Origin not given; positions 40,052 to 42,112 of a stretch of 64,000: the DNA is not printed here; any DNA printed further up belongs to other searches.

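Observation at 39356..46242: Tandem CbcL-like multihaem-c/cytochrome-b fusions (11 and 9 haems) with a monohaem cytochrome c, a thioredoxin-fold protein and a REC-histidine kinase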

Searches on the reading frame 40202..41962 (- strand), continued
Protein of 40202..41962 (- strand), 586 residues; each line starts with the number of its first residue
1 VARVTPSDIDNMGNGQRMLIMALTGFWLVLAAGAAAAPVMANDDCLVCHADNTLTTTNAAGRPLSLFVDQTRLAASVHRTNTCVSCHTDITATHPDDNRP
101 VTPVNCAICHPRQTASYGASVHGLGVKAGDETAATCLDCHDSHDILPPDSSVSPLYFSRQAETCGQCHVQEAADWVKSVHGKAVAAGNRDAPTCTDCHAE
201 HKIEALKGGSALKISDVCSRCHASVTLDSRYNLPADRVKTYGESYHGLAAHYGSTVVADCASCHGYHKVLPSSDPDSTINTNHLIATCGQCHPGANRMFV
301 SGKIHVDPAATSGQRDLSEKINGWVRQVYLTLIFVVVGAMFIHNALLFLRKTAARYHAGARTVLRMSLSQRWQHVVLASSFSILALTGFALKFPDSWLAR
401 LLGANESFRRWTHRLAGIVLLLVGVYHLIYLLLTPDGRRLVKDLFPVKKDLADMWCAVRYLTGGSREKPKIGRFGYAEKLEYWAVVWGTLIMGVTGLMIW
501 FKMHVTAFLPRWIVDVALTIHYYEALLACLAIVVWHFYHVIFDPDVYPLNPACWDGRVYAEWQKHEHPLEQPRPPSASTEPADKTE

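Call 24: search_protein_families(library=pfam, proteins=[L048:2220-3731:+, L018:10434-12632:+, L027:2130-3239:+, L027:75-1322:+, L053:252-2594:+, L035:11988-12506:+, L029:164-958:-, L053:7413-8378:+, L074:15162-16004:+, L018:12805-13752:-], max_evalue=0.001)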
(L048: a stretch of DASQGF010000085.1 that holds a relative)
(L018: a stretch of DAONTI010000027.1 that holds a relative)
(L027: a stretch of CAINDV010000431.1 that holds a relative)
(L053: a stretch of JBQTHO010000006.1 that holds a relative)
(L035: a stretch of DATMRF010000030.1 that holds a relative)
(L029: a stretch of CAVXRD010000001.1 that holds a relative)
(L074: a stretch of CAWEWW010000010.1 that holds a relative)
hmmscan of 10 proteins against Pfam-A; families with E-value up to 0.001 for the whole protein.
L048:2220-3731:+ (503 aa): 4 families
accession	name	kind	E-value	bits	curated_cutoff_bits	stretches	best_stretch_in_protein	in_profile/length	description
PF03264.19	Cytochrom_NNT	-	6.1e-14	52.6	24.1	1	104-191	8-99/174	NapC/NirT cytochrome c family, N-terminal region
PF14537.11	Cytochrom_c3_2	-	3.9e-07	30.9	25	1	434-498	8-65/79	Cytochrome c3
PF14522.11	Cytochrome_C7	-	8.1e-05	22.8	24.8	0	432-460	41-67/67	Cytochrome c7 and related cytochrome c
PF13442.11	Cytochrome_CBB3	-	0.00011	23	27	0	484-503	6-25/68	Cytochrome C oxidase, cbb3-type, subunit III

L018:10434-12632:+ (732 aa): 5 families
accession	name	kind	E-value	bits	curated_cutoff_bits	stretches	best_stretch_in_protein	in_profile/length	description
PF22113.1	Mtrc-MtrF_II-IV_dom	-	3.9e-15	56.3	30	1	283-364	76-166/176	Outer membrane cytochrome MtrC/MtrF-like, domains II/IV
PF14522.11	Cytochrome_C7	-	6.9e-10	39.1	24.8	0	258-331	12-66/67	Cytochrome c7 and related cytochrome c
PF09699.15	Paired_CXXCH_1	-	4.1e-08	33.2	20.6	1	356-401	8-38/41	Doubled CXXCH motif (Paired_CXXCH_1)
PF14537.11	Cytochrom_c3_2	-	6.1e-08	33.5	25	0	290-367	8-70/79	Cytochrome c3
PF13435.11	Cytochrome_C554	-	0.00031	22.1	20.8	0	167-220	2-63/84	Cytochrome c554 and c-prime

L027:2130-3239:+ (369 aa): 10 families
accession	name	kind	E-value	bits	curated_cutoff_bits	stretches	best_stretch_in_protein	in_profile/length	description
PF13247.11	Fer4_11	-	2.3e-15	57.1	26.2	2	209-279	3-68/100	4Fe-4S dicluster domain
PF12838.12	Fer4_7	-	1.8e-14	54.3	27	2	154-232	1-52/52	4Fe-4S dicluster domain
PF13187.11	Fer4_9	-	4.9e-11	42.9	27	2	255-326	2-50/52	4Fe-4S dicluster domain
PF13237.11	Fer4_10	-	2.7e-09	37.2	25.5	2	249-324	3-53/53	4Fe-4S dicluster domain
PF12837.12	Fer4_6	-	3.9e-09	36.5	25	1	249-267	3-21/24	4Fe-4S binding domain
PF13484.11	Fer4_16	-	7.1e-08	33.6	30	0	154-168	1-15/66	4Fe-4S double cluster binding domain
PF13183.11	Fer4_8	-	1.7e-07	32.1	27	2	152-231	2-67/68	4Fe-4S dicluster domain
PF00037.32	Fer4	-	1.3e-06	28.4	21.1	1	249-267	2-20/24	4Fe-4S binding domain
PF12797.12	Fer4_2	-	2.6e-06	27.5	24.5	1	248-267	3-22/22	4Fe-4S binding domain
PF13534.11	Fer4_17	-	0.00013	22.8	22.2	0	255-307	2-49/61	4Fe-4S dicluster domain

L027:75-1322:+ (415 aa): 1 family
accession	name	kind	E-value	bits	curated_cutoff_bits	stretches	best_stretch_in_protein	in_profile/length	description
PF03916.19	NrfD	-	1.3e-38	133.9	25.8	1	33-356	9-311/313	Polysulphide reductase, NrfD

L053:252-2594:+ (780 aa): 0 families

L035:11988-12506:+ (172 aa): 0 families

L029:164-958:- (264 aa): 3 families
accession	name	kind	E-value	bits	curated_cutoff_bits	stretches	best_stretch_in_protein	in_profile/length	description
PF09699.15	Paired_CXXCH_1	-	7e-06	26.1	20.6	0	211-221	8-18/41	Doubled CXXCH motif (Paired_CXXCH_1)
PF14522.11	Cytochrome_C7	-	3.4e-05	24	24.8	0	55-125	12-55/67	Cytochrome c7 and related cytochrome c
PF14537.11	Cytochrom_c3_2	-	9.9e-05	23.2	25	0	55-72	56-73/79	Cytochrome c3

L053:7413-8378:+ (321 aa): 4 families
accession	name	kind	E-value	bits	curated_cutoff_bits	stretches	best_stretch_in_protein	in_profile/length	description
PF14522.11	Cytochrome_C7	-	1.1e-20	73.6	24.8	2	248-315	2-67/67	Cytochrome c7 and related cytochrome c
PF02085.21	Cytochrom_CIII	-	2.5e-11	44.3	22.9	0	243-314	17-101/101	Class III cytochrome C family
PF14537.11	Cytochrom_c3_2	-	1.5e-09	38.6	25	0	125-213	5-79/79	Cytochrome c3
PF09699.15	Paired_CXXCH_1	-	0.00083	19.4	20.6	0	176-215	2-39/41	Doubled CXXCH motif (Paired_CXXCH_1)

L074:15162-16004:+ (280 aa): 1 family
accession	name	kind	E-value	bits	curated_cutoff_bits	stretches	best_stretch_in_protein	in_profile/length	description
PF14256.11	YwiC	-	3.4e-14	53.6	25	1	18-156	1-125/126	YwiC-like protein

L018:12805-13752:- (315 aa): 1 family
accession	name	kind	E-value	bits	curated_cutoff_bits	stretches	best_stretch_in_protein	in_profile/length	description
PF23357.1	DUF7088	-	0.00019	22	27.8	1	74-158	7-89/105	Domain of unknown function (DUF7088)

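Call 55: predict_structure(alignment_id=A2)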
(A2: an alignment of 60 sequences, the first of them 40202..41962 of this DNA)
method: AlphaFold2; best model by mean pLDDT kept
length: 586 residues; sequences in the alignment: 60
mean_pLDDT: 71.5   pTM: 0.56
mean pLDDT of the five models: 71.5, 71.4, 69.2, 66.6, 66.4
residues with pLDDT >= 90: 3; 70-90: 377; 50-70: 158; < 50: 48
segments of 3 or more residues with pLDDT < 50: 206-212, 307-315, 358-364, 546-558
pLDDT, mean of each block of 10 residues (from residue 1): 61 75 80 62 84 76 79 85 84 78 79 74 74 73 78 82 81 88 84 74 51 56 54 56 64 64 80 84 84 75 53 54 73 77 71 54 55 74 81 74 75 83 84 84 80 78 79 71 78 80 72 71 72 68 47 48 52 54 53
secondary structure, 60 per line:
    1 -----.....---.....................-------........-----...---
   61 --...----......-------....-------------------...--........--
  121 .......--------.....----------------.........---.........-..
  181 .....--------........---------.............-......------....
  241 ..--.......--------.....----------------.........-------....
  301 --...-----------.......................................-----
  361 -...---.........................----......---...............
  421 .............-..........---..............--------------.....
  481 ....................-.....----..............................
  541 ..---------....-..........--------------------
elements in order: H6-10 H14-34 H42-49 E55-57 E63-65 H70-75 H83-86 H111-118 H121-127 H136-140 H157-165 H169-177 H179-185 H194-201 H211-223 H225-230 H237-242 H245-251 H260-264 H281-289 H297-300 H317-355 E362-364 H368-392 H397-402 H406-433 H435-444 H448-461 H476-500 H502-506 H511-542 H552-555 E557-559 H560-566

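Call 57: fold_search(model_id=the predicted structure, library=pdb)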
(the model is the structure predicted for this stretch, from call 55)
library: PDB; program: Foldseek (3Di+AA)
matches with E <= 10: 59; with E <= 0.001: 1
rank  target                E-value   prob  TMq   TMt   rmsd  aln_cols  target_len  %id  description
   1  1kqf_C                9.5e-05  1.00  0.28  0.69   4.5       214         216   22  FORMATE DEHYDROGENASE N FROM E. COLI (released 2002-03-15)
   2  4gd3_A                1.3e+00  0.90  0.19  0.55   7.3       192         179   14  Structure of E. coli hydrogenase-1 in complex with cytochrome b (released 2013-01-02)
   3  6hu9_c                1.7e+00  0.12  0.13  0.23  19.3       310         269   13  III2-IV2 mitochondrial respiratory supercomplex from S. cerevisiae (released 2018-12-26)
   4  9n64_A                1.9e+00  0.07  0.10  0.11  27.3       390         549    9  Transporter associated with antigen processing (TAP) EQ mutant bound to ATP in the outward-facing kinked state (released 2025-09-03)
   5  2ybb_N                2.1e+00  0.15  0.16  0.29  20.2       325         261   14  Fitted model for bovine mitochondrial supercomplex I1III2IV1 by single particle cryo-EM (EMD-1876) (released 2011-10-19)
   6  1occ_C                2.2e+00  0.15  0.16  0.29  20.2       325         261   14  STRUCTURE OF BOVINE HEART CYTOCHROME C OXIDASE AT THE FULLY OXIDIZED STATE (released 1996-12-07)
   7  6g94_B                2.3e+00  0.69  0.17  0.54   8.0       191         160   16  Structure of E. coli hydrogenase-1 C19G variant in complex with cytochrome b (released 2018-06-13)
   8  8ucd_C                2.3e+00  0.21  0.11  0.24  11.7       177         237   21  Cryo-EM structure of human STEAP1 in complex with AMG 509 Fab (released 2023-11-22)
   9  6g94_A                2.4e+00  0.66  0.18  0.51   6.9       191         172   15  Structure of E. coli hydrogenase-1 C19G variant in complex with cytochrome b (released 2018-06-13)
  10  8asi_B                2.5e+00  0.18  0.15  0.19  16.5       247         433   15  Four subunit cytochrome b-c1 complex from Rhodobacter sphaeroides in native nanodiscs - consensus refinement in the b- (released 2023-03-15)
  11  5kkz_A                2.6e+00  0.30  0.17  0.22  10.1       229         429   16  Rhodobacter sphaeroides bc1 with famoxadone (released 2016-10-12)
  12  8hpt_A                2.6e+00  0.08  0.11  0.18  22.1       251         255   17  Structure of C5a-pep bound mouse C5aR1 in complex with Go (released 2023-10-18)
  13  7xa2                  2.7e+00  0.15  0.09  0.31  18.8       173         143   14  Thermotoga maritima ferritin variant-Tm-E(S111H) (released 2023-02-15)
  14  7o37_c                2.7e+00  0.15  0.17  0.31  19.8       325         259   11  Murine supercomplex CIII2CIV in the assembled locked conformation (released 2021-10-13)
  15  1v54_C                3.1e+00  0.15  0.18  0.30  19.3       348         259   12  Bovine heart cytochrome c oxidase at the fully oxidized state (released 2003-12-23)
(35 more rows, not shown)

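Call 66: search_protein_representatives(protein=window:40202-41962:-)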
Query: 586 residues. Proteins with E-value up to 0.001 (for the whole library): 6224; up to 1e-10: 3542; up to 1e-30: 1040. The best 150 are listed.
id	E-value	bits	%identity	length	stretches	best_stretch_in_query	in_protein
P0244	3.7e-194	662.8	60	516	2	184-570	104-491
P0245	9.8e-171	585.5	48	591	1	39-585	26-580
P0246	2.7e-170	584.0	49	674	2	115-570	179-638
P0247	1.3e-167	575.2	56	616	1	34-554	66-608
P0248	7.3e-156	536.3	42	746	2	116-571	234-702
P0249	1.5e-154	532.0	38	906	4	161-579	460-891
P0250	2.5e-149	514.8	42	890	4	111-572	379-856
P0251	5.4e-145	500.5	41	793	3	173-570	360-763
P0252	1.1e-143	496.1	37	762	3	115-574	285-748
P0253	5.0e-141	487.3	42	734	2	115-578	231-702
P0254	8.8e-141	486.6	44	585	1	36-576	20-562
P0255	3.1e-140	484.7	44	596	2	110-570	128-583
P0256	5.1e-138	477.4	37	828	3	111-584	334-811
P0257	6.0e-135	467.3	43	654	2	116-583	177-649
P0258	9.1e-135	466.7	38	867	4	113-570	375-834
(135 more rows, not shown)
